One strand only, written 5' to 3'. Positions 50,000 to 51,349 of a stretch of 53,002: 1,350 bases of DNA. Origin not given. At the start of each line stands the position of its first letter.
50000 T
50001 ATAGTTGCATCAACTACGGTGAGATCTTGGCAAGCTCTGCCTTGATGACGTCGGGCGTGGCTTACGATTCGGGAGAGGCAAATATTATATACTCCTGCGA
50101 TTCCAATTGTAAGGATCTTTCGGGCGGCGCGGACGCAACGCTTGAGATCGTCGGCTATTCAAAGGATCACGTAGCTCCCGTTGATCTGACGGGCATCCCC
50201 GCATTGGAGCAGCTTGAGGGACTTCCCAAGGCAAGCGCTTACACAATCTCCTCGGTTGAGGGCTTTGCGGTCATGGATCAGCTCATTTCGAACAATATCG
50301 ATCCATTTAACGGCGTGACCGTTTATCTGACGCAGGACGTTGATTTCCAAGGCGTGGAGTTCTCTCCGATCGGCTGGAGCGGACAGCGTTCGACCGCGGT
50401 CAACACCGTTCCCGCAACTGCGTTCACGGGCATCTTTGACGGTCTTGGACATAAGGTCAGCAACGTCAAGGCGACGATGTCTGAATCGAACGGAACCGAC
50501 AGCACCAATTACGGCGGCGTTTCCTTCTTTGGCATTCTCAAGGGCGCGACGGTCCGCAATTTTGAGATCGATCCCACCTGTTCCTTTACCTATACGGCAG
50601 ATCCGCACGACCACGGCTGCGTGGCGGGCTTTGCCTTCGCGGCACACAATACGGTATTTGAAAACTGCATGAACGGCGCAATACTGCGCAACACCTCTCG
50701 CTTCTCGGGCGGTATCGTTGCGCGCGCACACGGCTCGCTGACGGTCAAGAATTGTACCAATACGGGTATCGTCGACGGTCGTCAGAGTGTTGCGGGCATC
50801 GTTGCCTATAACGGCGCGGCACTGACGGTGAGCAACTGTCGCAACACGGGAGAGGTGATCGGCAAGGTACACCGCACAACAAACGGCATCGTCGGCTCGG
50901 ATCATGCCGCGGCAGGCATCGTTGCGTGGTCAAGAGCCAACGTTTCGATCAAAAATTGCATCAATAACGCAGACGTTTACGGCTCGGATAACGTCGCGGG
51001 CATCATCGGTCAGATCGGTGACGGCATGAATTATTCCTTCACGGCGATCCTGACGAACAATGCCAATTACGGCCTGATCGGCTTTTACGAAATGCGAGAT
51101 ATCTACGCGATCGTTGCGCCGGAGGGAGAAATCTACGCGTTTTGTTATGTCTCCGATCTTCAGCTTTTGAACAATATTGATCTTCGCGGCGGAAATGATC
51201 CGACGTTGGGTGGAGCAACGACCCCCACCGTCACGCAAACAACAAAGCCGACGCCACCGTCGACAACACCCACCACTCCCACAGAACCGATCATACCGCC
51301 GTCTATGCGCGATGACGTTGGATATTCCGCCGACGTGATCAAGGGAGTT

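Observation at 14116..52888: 39-kb co-oriented super-cluster: 12 sialidase-like propeller domains, 5 GLUG/beta-helix stalk proteins, one orphan binding lipoprotein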

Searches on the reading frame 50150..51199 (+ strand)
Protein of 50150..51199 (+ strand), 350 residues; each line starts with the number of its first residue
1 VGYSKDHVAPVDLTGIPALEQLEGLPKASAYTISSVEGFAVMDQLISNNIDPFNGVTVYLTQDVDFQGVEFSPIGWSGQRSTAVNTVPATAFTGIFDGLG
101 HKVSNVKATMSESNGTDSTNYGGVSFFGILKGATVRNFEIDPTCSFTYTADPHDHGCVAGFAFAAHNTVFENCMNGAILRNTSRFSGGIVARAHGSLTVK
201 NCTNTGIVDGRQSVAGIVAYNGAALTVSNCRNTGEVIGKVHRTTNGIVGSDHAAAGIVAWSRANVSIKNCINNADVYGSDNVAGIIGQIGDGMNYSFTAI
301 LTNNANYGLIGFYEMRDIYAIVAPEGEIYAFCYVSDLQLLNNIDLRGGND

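Call 63: find_homologous_proteins(query=window:50150-51199:+, max_evalue=0.001)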
Query window:50150-51199:+ (350 aa): 22 proteins with E <= 0.001 among 2401 candidates.
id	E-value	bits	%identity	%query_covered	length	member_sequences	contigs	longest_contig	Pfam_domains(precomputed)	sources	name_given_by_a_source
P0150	1.9e-94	335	50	100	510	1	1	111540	-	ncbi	-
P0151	9.8e-73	263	44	98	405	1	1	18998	-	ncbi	-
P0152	5.7e-64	235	39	100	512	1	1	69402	-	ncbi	-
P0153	8.2e-30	122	33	80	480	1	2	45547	PF07581.18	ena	-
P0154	6.9e-25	106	30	90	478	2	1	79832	-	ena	-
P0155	1.6e-15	75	32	83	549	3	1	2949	-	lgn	-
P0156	3.4e-13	68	31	83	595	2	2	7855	-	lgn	-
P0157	4.0e-12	64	29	74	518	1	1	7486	PF07581.18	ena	-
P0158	8.2e-12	63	31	67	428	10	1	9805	PF07581.18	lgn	-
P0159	6.1e-11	60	29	75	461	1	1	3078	PF07581.18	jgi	jgi:hypothetical protein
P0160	3.1e-8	51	27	62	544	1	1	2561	PF07581.18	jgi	jgi:hypothetical protein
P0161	6.3e-7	47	27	68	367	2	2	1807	PF07581.18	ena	-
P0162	4.6e-6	44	27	77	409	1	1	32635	PF07581.18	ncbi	-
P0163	1.6e-5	43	31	65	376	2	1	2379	PF07581.18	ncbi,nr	ncbi:MAG: hypothetical protein II982_03585, partial [Clostridia bacterium]|nr:hypothetical protein [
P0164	3.2e-5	42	25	68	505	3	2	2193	PF07581.18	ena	-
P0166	7.2e-5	40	32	35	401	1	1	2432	PF07581.18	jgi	-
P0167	7.2e-5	40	25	81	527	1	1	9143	PF07581.18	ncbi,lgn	-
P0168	1.9e-4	39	25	70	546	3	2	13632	PF18998.7,PF07581.18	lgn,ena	-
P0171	9.9e-4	37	27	63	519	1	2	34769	PF07581.18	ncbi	-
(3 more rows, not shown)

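Call 77: find_encoding_contigs(protein=P0150, flank=10000, max_places=2)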
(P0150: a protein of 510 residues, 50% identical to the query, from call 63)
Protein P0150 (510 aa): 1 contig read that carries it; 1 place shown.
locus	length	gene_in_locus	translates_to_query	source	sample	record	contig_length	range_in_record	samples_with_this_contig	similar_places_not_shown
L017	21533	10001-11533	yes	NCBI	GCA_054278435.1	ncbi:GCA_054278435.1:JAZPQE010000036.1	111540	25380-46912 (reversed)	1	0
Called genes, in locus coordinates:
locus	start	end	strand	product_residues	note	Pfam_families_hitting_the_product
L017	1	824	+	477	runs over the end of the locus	PF02012:BNR (faint), PF13088:BNR_2 (weak)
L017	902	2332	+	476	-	PF13088:BNR_2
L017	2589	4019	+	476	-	PF24316:Tli3 (faint), PF02012:BNR (faint), PF13088:BNR_2 (weak)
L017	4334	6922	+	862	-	-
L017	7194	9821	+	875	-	-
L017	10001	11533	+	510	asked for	-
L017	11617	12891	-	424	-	PF06245:DUF1015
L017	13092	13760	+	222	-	PF00702:Hydrolase, PF12710:HAD (weak), PF13419:HAD_2, PF13242:Hydrolase_like (weak)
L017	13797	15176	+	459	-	PF01523:PmbA_TldD_1st, PF19290:PmbA_TldD_2nd, PF19289:PmbA_TldD_3rd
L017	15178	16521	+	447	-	PF01523:PmbA_TldD_1st, PF19289:PmbA_TldD_3rd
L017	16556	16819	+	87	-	-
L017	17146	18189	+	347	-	PF14622:Ribonucleas_3_3, PF00636:Ribonuclease_3, PF00035:dsrm (weak)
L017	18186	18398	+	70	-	PF12844:HTH_19, PF13560:HTH_31, PF01381:HTH_3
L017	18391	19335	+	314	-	PF13392:HNH_3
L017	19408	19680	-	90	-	-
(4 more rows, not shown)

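Call 83: search_protein_families(library=pfam, proteins=[window:50150-51199:+], max_evalue=1)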
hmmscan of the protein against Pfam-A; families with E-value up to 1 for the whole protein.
window:50150-51199:+ (350 aa): 2 families
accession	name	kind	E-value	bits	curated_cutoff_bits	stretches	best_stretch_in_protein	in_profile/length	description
PF10843.13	RGI1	-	0.096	12.8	25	1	5-45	4-45/194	Respiratory growth induced protein 1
PF07581.17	Glug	-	0.36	11.8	20.5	1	211-237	2-28/28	The GLUG motif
